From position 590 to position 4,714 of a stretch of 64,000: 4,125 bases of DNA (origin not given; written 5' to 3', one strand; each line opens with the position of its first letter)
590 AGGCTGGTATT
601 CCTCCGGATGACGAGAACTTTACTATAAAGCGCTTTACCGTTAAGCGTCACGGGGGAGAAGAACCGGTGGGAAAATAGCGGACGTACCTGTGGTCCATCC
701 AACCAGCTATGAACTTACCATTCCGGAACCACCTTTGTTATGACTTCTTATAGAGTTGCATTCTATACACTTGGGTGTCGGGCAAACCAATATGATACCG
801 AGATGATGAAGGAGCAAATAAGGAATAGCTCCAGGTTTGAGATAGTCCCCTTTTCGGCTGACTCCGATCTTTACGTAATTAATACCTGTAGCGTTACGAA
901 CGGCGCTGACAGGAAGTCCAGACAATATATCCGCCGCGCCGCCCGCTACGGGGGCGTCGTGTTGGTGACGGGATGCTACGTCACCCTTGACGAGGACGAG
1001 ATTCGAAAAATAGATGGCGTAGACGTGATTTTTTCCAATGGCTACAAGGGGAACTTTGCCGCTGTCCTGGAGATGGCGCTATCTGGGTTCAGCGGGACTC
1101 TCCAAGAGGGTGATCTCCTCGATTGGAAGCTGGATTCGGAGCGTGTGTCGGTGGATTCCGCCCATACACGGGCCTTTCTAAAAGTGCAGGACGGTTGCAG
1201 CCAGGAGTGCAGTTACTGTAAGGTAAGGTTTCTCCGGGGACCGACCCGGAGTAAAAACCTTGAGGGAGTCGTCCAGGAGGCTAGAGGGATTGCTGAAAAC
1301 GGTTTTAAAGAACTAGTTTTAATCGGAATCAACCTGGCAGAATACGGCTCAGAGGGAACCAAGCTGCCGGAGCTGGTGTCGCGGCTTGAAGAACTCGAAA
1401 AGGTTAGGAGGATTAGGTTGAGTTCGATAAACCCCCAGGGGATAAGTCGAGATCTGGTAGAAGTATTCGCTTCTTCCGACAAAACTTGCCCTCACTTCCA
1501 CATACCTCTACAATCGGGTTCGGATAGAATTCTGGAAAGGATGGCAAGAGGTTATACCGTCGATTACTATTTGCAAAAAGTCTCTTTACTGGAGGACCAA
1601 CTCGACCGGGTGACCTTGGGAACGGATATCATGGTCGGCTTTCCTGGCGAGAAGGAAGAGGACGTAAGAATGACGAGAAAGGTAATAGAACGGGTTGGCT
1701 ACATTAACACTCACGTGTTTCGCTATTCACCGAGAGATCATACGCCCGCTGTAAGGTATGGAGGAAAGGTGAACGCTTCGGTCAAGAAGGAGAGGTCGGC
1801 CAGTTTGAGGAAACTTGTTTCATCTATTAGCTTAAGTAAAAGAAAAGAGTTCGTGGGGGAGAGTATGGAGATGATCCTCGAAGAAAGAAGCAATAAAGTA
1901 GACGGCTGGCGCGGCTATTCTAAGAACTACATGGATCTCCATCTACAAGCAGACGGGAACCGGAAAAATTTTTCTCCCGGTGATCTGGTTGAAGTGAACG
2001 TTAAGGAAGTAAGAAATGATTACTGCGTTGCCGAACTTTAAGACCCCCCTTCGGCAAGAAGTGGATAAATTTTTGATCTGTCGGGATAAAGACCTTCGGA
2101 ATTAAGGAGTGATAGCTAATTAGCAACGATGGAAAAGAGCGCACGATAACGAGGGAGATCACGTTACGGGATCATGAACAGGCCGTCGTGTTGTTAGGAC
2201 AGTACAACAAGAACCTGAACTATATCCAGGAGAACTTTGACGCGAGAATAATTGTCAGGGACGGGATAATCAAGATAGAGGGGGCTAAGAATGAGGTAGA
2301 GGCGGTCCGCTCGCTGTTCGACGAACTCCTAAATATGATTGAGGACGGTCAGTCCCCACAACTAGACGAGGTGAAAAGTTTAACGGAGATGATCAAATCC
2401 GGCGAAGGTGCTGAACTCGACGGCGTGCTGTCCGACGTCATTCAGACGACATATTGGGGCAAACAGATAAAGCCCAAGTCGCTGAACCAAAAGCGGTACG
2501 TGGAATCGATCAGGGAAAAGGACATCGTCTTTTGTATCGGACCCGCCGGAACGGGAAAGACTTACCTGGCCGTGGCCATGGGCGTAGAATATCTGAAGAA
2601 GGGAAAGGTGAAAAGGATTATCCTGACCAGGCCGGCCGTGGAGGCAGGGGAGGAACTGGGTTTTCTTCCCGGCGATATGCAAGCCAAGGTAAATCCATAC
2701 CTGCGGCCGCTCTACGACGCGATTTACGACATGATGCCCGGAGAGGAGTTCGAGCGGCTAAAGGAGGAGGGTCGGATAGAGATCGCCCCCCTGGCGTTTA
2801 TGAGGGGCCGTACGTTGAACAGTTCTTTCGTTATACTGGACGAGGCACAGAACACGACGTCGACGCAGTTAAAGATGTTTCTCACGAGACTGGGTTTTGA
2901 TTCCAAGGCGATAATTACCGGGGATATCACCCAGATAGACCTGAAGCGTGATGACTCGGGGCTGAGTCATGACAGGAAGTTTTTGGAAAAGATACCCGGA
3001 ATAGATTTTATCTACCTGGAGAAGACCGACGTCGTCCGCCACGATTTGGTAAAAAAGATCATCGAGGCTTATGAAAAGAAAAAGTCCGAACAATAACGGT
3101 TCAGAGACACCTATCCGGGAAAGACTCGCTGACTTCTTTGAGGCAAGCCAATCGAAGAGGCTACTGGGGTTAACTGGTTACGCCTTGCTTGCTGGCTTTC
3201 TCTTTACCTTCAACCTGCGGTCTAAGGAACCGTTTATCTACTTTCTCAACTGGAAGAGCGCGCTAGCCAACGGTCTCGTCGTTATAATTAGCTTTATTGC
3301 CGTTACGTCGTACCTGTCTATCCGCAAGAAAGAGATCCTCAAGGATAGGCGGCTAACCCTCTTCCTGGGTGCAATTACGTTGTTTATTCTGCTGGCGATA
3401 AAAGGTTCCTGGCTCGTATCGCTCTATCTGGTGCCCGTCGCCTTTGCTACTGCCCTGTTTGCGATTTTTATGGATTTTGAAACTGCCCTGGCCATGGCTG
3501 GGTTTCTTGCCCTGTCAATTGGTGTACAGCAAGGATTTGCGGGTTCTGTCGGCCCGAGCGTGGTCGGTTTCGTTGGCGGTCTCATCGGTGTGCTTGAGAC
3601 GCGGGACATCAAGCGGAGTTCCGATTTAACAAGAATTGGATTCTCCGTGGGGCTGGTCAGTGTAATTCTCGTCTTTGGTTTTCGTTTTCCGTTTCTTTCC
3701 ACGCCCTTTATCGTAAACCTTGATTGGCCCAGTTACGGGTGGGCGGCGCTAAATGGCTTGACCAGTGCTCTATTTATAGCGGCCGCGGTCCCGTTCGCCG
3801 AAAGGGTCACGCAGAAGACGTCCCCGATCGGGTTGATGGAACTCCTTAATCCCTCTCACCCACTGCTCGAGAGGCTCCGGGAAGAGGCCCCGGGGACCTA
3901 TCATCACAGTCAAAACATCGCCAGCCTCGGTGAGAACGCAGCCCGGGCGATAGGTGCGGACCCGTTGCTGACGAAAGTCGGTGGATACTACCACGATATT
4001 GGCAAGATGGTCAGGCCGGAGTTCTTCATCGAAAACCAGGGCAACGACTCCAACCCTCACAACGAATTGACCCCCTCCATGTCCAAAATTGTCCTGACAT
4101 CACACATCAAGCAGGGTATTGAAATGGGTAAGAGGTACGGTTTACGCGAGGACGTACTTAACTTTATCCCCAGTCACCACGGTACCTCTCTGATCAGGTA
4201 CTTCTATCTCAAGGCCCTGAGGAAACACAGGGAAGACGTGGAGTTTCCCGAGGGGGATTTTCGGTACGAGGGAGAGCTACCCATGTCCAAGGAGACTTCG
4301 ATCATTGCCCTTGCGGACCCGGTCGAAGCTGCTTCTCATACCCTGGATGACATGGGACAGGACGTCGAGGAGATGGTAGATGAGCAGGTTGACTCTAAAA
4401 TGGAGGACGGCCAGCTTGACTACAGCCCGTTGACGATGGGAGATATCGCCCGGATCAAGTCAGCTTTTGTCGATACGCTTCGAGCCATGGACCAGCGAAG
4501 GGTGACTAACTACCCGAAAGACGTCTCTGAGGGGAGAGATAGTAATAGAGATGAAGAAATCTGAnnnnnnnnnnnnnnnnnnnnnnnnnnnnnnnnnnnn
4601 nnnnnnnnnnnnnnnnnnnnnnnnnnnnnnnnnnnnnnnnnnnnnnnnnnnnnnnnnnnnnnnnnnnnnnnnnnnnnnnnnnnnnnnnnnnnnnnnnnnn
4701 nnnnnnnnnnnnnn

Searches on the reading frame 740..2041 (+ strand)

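Call 73: search_protein_families(library=pfam, proteins=[window:740-2041:+], max_evalue=1e-8)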
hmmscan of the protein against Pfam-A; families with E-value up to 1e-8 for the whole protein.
window:740-2041:+ (433 aa): 2 families
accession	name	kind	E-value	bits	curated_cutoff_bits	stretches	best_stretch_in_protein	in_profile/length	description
PF00919.26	UPF0004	-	2.7e-22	79.1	27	1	5-98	1-97/98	Uncharacterized protein family UPF0004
PF04055.27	Radical_SAM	-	3.5e-21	76.5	29.5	1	148-314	2-164/166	Radical SAM superfamily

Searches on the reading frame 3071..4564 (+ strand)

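Call 73: search_protein_families(library=pfam, proteins=[window:3071-4564:+], max_evalue=1e-8)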
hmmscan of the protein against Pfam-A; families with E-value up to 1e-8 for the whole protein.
window:3071-4564:+ (497 aa): 2 families
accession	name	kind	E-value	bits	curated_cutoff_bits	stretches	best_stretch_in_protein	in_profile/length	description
PF07698.17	7TM-7TMR_HD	-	2.4e-24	86.7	29.4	1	61-248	1-187/190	7TM receptor with intracellular HD hydrolase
PF01966.28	HD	-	3.7e-15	56.7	22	1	276-420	1-115/116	HD domain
